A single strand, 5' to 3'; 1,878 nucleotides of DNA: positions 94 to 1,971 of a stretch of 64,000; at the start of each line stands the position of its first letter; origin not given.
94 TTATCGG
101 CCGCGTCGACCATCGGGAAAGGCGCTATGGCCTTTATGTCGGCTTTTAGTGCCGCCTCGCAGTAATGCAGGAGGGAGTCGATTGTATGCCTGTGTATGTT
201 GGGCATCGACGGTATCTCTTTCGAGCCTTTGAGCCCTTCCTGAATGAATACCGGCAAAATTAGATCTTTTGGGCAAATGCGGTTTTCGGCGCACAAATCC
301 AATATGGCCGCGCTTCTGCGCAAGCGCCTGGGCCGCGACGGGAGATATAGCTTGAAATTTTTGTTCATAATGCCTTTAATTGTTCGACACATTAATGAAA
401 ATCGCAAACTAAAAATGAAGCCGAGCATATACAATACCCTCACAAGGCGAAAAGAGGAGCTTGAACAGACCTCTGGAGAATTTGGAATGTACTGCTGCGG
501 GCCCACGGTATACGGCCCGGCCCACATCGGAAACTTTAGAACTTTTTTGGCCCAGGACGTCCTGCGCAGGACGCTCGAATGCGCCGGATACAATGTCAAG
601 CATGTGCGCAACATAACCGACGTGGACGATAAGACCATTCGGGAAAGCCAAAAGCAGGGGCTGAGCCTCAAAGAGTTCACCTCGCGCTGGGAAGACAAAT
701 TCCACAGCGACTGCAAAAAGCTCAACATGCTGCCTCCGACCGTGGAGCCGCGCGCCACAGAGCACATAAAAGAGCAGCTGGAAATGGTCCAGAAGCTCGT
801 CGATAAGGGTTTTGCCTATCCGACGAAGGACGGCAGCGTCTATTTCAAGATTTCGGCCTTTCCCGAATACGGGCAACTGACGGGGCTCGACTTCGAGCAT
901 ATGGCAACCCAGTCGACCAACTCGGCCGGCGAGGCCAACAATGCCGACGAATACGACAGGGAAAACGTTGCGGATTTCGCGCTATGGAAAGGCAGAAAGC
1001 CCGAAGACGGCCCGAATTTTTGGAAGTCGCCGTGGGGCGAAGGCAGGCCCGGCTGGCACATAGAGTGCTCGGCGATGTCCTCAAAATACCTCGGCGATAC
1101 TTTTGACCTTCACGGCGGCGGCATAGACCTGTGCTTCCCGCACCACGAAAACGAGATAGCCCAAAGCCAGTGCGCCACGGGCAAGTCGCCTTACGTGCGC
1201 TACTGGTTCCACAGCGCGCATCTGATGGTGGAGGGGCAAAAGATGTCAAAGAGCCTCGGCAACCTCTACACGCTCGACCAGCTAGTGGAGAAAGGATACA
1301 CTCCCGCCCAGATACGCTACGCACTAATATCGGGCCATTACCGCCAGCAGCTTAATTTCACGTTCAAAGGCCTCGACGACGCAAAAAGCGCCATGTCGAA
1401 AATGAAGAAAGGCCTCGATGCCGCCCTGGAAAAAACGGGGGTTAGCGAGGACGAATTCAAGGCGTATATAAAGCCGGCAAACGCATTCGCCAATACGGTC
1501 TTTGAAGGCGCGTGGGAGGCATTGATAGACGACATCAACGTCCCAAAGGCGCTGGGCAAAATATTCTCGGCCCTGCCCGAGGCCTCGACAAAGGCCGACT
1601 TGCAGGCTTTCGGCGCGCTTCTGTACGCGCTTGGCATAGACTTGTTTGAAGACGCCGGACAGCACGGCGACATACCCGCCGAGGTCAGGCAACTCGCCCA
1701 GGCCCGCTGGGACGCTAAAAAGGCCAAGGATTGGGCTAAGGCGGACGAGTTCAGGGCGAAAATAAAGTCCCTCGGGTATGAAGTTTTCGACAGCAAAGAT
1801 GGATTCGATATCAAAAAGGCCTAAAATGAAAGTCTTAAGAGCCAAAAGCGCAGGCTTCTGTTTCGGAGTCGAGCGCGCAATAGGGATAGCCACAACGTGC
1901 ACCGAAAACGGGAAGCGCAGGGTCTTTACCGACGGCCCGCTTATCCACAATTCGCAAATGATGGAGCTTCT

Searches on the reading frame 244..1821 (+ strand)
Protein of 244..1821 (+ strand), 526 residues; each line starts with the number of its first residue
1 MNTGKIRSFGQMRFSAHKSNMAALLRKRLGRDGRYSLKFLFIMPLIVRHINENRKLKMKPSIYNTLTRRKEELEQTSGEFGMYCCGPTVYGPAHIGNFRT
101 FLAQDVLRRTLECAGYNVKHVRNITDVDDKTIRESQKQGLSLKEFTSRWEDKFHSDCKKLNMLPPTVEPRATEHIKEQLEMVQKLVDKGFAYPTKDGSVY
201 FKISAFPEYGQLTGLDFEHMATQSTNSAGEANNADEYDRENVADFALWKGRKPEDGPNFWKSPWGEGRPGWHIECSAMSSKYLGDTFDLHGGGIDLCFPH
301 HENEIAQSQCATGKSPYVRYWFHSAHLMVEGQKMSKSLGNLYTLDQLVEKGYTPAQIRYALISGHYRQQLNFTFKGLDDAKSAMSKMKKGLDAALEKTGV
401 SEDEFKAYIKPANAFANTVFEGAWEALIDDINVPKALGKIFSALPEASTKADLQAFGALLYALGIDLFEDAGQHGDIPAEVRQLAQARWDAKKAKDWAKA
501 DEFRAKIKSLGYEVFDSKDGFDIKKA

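Call 61: search_protein_families(library=pfam, proteins=[window:244-1821:+], max_evalue=0.00001)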
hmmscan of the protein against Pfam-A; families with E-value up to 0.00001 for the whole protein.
window:244-1821:+ (526 aa): 4 families
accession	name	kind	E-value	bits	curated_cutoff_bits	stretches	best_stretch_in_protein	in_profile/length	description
PF01406.26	tRNA-synt_1e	-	1.6e-115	386.1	27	1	77-381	7-300/301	tRNA synthetases class I (C) catalytic domain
PF09334.17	tRNA-synt_1g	-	2.5e-11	43.4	20.1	0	89-200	10-122/391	tRNA synthetases class I (M)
PF00133.28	tRNA-synt_1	-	1.4e-10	40.9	22.7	1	287-372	329-413/414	tRNA synthetases class I (I, L, M and V)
PF01921.24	tRNA-synt_1f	-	4.1e-08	33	27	0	82-129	25-72/360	tRNA synthetases class I (K)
